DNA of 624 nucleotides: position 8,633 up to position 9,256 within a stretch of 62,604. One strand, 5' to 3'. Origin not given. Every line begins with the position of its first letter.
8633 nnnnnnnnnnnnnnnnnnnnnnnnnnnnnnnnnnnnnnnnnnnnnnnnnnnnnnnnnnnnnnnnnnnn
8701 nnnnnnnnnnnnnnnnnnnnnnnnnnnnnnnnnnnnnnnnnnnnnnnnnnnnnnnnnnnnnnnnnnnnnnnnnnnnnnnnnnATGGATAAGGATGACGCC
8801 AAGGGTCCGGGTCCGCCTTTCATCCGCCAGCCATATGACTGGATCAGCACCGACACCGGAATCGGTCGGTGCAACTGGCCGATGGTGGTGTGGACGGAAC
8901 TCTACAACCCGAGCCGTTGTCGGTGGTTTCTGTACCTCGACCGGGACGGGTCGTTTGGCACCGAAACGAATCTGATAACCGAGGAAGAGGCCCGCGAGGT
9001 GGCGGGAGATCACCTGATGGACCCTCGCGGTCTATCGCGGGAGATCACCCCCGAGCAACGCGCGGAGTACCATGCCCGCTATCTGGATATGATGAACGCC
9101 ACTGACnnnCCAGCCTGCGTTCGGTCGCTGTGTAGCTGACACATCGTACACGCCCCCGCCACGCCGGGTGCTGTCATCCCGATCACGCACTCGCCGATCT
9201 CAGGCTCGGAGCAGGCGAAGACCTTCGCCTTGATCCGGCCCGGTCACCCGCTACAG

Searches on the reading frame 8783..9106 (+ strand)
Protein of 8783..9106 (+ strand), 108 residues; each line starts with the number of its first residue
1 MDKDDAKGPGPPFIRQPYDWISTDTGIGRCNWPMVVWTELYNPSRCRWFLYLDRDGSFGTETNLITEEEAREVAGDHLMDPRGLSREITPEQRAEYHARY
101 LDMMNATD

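Call 90: search_solved_structures(query=A6, max_evalue=10, show_alignments=2)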
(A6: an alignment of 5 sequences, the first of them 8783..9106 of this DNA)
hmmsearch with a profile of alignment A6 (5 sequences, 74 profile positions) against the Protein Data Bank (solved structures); distinct sequences matched with E-value up to 10: 9.
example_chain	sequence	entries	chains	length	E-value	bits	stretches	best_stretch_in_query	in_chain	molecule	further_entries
9upa_A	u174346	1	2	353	0.05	16.8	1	5-64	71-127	Beta-xylanase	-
9uj3_A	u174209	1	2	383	0.054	16.7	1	5-64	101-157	Beta-xylanase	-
9bkr_A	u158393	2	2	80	0.14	15.4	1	28-58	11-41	Isoform 2 of E3 ubiquitin-protein ligase TRIP12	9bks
9ken_A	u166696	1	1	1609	1.5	12.1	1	12-56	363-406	E3 ubiquitin-protein ligase TRIP12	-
9gkm_A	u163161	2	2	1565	1.5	12.1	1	12-56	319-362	Isoform 3 of E3 ubiquitin-protein ligase TRIP12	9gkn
6t9q_A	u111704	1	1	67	1.7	11.9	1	23-65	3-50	Protein timeless homolog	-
8r8r_B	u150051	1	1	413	2.5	11.4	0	12-34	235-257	pre-mRNA 3' end processing protein WDR33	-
6fuw_B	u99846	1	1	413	2.5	11.3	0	12-34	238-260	pre-mRNA 3' end processing protein WDR33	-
6f9n_B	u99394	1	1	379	4.1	10.7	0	12-34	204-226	pre-mRNA 3' end processing protein WDR33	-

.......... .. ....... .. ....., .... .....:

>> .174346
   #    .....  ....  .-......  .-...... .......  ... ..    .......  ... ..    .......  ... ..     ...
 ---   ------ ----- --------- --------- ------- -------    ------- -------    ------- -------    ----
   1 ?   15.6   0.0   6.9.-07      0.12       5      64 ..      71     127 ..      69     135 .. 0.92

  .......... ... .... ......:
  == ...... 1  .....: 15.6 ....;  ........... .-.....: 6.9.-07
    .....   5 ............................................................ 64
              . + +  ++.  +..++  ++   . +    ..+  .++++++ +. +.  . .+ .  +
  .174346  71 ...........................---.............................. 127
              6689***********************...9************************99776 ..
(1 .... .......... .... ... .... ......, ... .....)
